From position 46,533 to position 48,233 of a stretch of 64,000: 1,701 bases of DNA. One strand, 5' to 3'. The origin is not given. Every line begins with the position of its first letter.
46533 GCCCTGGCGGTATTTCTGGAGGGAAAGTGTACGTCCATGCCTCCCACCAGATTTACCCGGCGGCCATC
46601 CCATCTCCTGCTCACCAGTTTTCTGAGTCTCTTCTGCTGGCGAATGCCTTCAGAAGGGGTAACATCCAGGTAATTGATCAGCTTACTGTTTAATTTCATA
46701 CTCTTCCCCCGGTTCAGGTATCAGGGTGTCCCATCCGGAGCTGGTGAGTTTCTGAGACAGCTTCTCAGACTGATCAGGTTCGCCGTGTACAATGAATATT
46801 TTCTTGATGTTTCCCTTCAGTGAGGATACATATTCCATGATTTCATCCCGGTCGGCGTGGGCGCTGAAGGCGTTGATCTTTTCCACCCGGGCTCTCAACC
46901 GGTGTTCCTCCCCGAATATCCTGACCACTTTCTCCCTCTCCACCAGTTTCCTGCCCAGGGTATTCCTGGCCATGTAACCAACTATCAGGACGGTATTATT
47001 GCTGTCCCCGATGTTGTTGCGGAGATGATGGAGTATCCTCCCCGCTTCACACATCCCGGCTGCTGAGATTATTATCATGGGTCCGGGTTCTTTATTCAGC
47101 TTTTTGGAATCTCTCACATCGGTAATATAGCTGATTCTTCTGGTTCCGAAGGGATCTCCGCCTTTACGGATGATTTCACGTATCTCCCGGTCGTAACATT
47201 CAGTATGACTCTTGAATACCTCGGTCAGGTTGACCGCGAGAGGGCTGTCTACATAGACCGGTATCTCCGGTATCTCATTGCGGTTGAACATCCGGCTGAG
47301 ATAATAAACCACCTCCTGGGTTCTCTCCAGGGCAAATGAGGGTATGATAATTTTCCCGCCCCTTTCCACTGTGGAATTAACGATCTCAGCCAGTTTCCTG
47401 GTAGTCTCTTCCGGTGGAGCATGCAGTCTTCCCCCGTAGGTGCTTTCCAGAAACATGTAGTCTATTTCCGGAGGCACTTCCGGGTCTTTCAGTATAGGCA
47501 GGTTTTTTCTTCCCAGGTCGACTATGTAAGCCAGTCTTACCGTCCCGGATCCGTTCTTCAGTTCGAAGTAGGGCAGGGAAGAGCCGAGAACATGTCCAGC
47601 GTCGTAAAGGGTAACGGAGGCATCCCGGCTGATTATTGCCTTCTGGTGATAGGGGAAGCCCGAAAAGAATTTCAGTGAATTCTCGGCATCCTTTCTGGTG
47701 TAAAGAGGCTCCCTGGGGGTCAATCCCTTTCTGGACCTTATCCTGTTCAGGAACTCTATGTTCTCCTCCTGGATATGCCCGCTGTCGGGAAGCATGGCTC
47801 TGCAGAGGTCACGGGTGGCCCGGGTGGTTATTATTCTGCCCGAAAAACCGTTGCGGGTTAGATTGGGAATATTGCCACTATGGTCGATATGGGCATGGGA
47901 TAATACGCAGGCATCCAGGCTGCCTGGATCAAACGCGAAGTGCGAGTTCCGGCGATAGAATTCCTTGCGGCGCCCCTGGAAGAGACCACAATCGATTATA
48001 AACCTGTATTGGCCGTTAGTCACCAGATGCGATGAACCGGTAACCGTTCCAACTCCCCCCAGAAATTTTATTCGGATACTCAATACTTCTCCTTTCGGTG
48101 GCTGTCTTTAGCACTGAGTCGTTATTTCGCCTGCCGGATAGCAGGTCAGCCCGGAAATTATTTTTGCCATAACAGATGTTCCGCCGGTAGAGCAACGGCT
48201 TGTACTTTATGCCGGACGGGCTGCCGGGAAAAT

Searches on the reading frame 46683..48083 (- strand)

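Call 65: search_protein_families(library=pfam, proteins=[window:46683-48083:-], max_evalue=0.0001)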
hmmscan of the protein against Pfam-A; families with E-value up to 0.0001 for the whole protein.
window:46683-48083:- (466 aa): 4 families
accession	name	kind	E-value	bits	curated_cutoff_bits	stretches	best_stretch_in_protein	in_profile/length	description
PF10996.14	Beta-Casp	-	8.7e-40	136.4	27.7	1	255-380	1-120/120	Beta-Casp domain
PF07521.17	RMMBL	-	2.1e-17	63.3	21.6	1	394-456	2-63/63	Zn-dependent metallo-hydrolase RNA specificity domain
PF00753.33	Lactamase_B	-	6.1e-08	33.3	22.7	1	13-78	3-66/196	Metallo-beta-lactamase superfamily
PF12706.13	Lactamase_B_2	-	3.7e-05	23.8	27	0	27-99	2-75/200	Beta-lactamase superfamily domain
